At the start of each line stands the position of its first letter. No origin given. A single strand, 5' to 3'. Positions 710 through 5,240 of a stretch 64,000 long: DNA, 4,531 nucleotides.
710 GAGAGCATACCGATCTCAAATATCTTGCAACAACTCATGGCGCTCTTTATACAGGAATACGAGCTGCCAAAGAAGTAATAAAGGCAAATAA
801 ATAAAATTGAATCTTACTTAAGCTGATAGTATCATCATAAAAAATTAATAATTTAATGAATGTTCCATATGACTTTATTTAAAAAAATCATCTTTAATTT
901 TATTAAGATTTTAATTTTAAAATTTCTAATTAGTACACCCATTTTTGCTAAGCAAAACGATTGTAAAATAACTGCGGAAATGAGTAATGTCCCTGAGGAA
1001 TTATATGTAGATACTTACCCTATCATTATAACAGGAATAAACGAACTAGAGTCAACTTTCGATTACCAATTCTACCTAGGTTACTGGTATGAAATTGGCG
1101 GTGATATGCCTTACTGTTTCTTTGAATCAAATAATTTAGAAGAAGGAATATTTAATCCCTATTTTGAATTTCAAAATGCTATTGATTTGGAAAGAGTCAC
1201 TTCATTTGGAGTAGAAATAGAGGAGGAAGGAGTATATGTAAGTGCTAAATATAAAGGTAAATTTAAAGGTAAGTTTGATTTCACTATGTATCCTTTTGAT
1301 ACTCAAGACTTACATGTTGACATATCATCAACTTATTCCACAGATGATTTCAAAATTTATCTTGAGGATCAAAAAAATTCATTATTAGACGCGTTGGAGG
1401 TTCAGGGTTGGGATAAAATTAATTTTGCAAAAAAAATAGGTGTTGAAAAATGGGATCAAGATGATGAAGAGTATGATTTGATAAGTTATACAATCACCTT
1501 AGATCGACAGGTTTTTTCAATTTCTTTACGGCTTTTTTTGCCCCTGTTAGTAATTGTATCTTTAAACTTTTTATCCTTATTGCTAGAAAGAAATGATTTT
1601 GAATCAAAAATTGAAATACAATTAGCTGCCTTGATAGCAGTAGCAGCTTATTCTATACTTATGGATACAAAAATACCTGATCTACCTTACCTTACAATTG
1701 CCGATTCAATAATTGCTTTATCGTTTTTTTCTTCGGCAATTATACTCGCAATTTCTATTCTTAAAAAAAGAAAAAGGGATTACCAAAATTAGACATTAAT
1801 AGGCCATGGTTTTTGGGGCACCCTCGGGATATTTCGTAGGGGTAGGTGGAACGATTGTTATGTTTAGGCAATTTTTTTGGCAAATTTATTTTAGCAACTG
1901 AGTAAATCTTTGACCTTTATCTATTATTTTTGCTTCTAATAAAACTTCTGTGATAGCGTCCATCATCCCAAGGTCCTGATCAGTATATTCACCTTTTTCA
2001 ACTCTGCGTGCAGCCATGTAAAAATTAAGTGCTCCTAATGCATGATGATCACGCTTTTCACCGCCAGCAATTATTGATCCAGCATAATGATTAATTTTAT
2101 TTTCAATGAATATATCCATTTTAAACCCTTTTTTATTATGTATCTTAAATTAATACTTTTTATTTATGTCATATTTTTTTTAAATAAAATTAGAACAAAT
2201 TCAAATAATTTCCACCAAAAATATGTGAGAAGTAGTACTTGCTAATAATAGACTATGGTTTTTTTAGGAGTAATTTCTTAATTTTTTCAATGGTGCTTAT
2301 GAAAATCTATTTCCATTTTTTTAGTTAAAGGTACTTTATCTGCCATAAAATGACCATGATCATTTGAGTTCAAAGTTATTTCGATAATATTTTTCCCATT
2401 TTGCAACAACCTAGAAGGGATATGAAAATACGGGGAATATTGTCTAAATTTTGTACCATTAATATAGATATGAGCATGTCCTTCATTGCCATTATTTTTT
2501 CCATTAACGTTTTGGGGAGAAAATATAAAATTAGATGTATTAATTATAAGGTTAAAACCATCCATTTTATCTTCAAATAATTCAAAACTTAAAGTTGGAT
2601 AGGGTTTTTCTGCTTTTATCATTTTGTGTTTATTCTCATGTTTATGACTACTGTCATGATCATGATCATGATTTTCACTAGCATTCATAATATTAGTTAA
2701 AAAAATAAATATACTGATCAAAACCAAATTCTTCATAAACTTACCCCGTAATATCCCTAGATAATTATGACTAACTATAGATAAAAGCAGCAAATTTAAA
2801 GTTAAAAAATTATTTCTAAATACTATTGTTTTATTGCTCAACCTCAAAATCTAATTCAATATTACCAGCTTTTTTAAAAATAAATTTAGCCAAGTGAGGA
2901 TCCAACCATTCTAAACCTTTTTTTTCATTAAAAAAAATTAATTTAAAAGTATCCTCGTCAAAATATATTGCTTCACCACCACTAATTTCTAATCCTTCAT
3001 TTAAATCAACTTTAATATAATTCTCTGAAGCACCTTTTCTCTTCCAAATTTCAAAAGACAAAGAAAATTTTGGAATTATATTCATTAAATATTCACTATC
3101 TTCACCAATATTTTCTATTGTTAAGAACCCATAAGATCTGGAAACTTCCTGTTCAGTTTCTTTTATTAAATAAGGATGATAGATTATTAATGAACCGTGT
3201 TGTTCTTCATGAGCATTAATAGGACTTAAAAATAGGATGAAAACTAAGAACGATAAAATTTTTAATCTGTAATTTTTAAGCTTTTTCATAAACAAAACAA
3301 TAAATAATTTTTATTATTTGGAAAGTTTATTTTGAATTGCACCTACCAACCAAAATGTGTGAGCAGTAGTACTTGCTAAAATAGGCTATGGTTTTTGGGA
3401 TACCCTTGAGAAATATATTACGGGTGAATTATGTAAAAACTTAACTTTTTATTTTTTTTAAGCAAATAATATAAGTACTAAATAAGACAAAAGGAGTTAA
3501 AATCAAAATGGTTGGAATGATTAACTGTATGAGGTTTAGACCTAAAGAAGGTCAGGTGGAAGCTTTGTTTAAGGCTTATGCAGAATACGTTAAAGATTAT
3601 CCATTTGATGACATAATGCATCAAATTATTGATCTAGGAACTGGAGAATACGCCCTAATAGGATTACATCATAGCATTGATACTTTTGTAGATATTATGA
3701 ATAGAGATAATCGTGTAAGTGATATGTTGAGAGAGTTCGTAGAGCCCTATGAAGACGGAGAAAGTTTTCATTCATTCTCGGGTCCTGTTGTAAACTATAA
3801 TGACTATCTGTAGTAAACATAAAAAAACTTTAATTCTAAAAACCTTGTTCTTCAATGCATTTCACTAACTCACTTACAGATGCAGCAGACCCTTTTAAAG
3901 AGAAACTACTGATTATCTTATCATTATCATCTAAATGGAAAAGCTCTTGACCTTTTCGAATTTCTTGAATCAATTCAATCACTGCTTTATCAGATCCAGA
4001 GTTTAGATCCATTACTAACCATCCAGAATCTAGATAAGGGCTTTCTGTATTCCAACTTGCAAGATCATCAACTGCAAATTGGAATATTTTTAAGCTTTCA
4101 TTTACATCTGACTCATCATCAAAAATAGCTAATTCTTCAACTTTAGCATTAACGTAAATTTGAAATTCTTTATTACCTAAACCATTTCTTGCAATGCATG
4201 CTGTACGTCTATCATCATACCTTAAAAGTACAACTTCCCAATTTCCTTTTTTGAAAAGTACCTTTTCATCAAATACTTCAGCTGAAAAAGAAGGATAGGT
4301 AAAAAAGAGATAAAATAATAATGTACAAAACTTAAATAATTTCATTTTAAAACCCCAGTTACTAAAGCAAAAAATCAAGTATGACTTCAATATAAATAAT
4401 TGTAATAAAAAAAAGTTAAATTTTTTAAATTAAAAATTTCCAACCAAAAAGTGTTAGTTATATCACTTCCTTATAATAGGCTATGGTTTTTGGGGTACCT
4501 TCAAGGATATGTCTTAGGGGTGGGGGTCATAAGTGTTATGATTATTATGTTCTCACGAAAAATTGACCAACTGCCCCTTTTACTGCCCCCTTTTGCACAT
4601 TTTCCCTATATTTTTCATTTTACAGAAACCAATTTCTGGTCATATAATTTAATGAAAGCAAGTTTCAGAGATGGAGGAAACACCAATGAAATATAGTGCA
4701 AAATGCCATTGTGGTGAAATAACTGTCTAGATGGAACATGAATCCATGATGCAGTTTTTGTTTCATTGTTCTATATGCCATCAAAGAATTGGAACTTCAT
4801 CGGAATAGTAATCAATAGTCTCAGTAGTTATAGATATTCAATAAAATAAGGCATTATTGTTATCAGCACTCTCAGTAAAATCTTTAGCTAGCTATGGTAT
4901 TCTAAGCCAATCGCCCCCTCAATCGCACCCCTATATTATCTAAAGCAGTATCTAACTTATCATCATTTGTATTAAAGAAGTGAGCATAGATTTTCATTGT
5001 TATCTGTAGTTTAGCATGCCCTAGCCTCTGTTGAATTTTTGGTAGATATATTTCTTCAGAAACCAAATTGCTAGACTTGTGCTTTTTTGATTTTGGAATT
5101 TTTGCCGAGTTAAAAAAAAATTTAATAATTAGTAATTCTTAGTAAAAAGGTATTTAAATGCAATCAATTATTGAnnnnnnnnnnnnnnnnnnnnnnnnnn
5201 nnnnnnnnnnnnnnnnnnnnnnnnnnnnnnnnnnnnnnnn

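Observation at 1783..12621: Five same-orientation copies of an unrecognised repeat split 11 kb into gene cassettes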

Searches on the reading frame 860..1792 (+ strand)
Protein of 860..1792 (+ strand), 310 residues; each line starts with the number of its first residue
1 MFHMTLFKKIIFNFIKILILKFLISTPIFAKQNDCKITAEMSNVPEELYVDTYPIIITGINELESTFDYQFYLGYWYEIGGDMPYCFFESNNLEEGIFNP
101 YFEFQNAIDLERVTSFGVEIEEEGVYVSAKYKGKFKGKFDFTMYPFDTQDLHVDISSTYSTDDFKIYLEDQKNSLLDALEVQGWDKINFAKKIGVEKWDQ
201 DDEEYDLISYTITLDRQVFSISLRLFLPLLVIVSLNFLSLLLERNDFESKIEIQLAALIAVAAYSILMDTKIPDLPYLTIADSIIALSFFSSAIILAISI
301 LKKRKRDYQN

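Call 11: search_protein_families(library=pfam, proteins=[window:860-1792:+], max_evalue=0.01)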
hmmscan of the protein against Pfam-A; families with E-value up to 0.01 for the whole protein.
window:860-1792:+ (310 aa): 1 family
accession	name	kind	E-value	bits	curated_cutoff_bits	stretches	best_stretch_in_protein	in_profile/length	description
PF02931.28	Neur_chan_LBD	-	0.00032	20.6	26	1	118-217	106-215/216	Neurotransmitter-gated ion-channel ligand binding domain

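Call 68: find_homologous_proteins(query=window:860-1792:+, max_evalue=1e-20)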
Query window:860-1792:+ (310 aa): 21 proteins with E <= 1e-20 among 2538 candidates.
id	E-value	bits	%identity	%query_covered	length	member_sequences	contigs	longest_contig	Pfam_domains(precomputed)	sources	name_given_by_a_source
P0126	9.3e-194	660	99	99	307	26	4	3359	-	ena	-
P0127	1.1e-181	621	92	99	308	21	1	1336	-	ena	-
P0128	1.5e-147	509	80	92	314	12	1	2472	PF02931.29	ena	-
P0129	4.3e-135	468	69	97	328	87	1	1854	PF02931.29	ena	-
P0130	1.6e-134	466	77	89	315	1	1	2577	PF02931.29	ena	-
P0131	5.7e-134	464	69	95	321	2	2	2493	-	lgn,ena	-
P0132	8.8e-134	463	69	95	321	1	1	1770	-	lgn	-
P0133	1.0e-133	463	76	89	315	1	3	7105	PF02931.29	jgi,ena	-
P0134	1.1e-133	463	70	95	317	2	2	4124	-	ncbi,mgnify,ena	mgnify:FL=1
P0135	1.6e-133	463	71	94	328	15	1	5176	-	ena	-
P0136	4.4e-133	461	76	89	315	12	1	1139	PF02931.29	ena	-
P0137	4.5e-133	461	68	97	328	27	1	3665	-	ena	-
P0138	2.3e-131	456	76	88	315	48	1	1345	PF02931.29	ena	-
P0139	1.3e-130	453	77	86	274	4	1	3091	PF02931.29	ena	-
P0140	3.5e-98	347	81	65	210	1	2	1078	PF02931.29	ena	-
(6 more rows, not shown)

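Call 69: find_encoding_contigs(protein=P0126, flank=10000, max_places=4)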
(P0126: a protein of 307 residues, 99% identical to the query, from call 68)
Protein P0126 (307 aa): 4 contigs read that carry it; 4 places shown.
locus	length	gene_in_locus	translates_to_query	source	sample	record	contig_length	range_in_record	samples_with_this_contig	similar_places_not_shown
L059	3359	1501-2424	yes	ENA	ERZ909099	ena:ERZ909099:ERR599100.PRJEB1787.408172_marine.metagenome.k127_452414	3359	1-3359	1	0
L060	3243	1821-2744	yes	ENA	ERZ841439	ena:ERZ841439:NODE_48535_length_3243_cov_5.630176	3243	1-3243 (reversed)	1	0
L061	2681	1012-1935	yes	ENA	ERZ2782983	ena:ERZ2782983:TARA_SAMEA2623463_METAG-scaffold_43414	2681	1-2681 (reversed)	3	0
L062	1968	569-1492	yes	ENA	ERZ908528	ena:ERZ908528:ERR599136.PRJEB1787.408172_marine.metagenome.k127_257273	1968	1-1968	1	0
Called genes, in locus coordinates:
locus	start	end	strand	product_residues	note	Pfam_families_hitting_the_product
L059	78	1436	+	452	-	PF13738:Pyr_redox_3 (faint), PF00890:FAD_binding_2 (weak), PF01266:DAO (weak), PF03486:HI0933_like (faint), PF13450:NAD_binding_8, PF01593:Amino_oxidase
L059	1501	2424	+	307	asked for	-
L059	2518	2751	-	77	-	-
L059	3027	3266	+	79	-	-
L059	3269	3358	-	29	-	?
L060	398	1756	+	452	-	PF07992:Pyr_redox_2 (faint), PF13738:Pyr_redox_3 (faint), PF00890:FAD_binding_2 (weak), PF01266:DAO (weak), PF03486:HI0933_like (weak), PF12831:FAD_oxidored (weak), PF13450:NAD_binding_8, PF01593:Amino_oxidase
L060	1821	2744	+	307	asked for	-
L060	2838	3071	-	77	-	-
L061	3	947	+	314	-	?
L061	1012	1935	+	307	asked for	-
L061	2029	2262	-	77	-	-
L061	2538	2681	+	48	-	?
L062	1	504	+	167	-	?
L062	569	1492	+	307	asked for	-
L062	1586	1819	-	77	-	-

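Call 70: find_encoding_contigs(protein=P0133, flank=10000, max_places=3)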
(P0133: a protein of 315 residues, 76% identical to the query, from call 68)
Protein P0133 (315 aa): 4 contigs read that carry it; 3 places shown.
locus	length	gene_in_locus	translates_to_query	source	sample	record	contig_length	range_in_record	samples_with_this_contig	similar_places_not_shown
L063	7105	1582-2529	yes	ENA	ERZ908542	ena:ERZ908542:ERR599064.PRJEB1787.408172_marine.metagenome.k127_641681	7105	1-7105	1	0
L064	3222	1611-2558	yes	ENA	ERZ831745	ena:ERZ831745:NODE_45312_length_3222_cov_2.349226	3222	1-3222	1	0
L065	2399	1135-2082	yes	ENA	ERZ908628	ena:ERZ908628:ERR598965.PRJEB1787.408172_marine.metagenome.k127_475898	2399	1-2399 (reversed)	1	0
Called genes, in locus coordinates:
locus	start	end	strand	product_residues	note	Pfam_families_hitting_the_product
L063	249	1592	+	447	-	PF07992:Pyr_redox_2 (faint), PF01266:DAO (faint), PF01593:Amino_oxidase, PF03486:HI0933_like (faint), PF13450:NAD_binding_8, PF01593:Amino_oxidase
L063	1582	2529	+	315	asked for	PF02931:Neur_chan_LBD (weak)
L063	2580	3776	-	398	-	-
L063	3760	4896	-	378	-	PF07394:DUF1501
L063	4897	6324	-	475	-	PF08811:DUF1800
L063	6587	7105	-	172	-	?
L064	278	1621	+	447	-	PF07992:Pyr_redox_2 (faint), PF01266:DAO (faint), PF01593:Amino_oxidase, PF03486:HI0933_like (faint), PF13450:NAD_binding_8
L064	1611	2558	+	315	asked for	PF02931:Neur_chan_LBD (weak)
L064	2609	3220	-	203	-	?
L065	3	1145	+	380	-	?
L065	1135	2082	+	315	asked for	PF02931:Neur_chan_LBD (weak)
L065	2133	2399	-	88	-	?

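Call 71: find_encoding_contigs(protein=P0135, flank=10000, max_places=2)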
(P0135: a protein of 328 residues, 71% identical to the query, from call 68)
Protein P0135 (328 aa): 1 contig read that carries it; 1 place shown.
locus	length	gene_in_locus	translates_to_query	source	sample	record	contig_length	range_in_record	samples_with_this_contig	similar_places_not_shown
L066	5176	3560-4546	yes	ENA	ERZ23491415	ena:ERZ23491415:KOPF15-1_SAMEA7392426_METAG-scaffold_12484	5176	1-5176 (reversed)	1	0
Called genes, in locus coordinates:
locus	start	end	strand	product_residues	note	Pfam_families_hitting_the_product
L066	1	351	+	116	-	?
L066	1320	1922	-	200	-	PF02798:GST_N, PF13417:GST_N_3, PF13409:GST_N_2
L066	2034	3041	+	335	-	PF07992:Pyr_redox_2 (faint), PF00070:Pyr_redox (faint), PF01266:DAO, PF03486:HI0933_like (faint), PF01593:Amino_oxidase, PF13450:NAD_binding_8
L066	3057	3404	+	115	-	PF01593:Amino_oxidase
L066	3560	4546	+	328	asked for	-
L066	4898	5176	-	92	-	?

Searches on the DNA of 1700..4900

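Call 8: search_rna_families(source=window, start=1700, end=4900, threshold=evalue, max_evalue=10)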
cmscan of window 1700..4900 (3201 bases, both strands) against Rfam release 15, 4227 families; matches with E-value up to 10: 6.
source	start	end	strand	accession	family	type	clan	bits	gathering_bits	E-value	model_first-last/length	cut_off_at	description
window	2461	2541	+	RF02544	mt-tmRNA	Gene;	CL00001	23.8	65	0.58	1-77/77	no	Mitochondrion-encoded tmRNA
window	4592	4702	-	RF03693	MIR1919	Gene; miRNA;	-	19.4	85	1.9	1-123/123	no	MIR1919 microRNA precursor family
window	2548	2617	+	RF03815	mir-3051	Gene; miRNA;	-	19.2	100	8.8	1-77/77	no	mir-3051 microRNA precursor family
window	3877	3929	-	RF01634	ceN44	Gene; snRNA; snoRNA; CD-box;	-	17.2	70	5.7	1-74/74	no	Caenorhabditis snoRNA ceN44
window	2011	2078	+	RF00065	snoR9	Gene; snRNA; snoRNA; CD-box;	CL00132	14.8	90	3.1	1-128/128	no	Small nucleolar RNA snoR9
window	2545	2583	+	RF00032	Histone3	Cis-reg;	-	13.9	34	7.4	1-46/46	no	Histone 3' UTR stem-loop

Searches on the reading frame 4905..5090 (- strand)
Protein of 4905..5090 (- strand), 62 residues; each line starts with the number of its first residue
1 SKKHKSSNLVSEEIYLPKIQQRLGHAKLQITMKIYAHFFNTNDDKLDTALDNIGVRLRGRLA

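Call 39: search_protein_families(library=pfam, proteins=[window:4905-5090:-], max_evalue=0.01)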
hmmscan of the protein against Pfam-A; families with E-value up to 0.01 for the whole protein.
seq(62 aa): 1 family
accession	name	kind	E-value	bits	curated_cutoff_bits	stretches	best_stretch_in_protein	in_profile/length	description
PF00589.27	Phage_integrase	-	0.00043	20.5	27.1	1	6-38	137-168/172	Phage integrase family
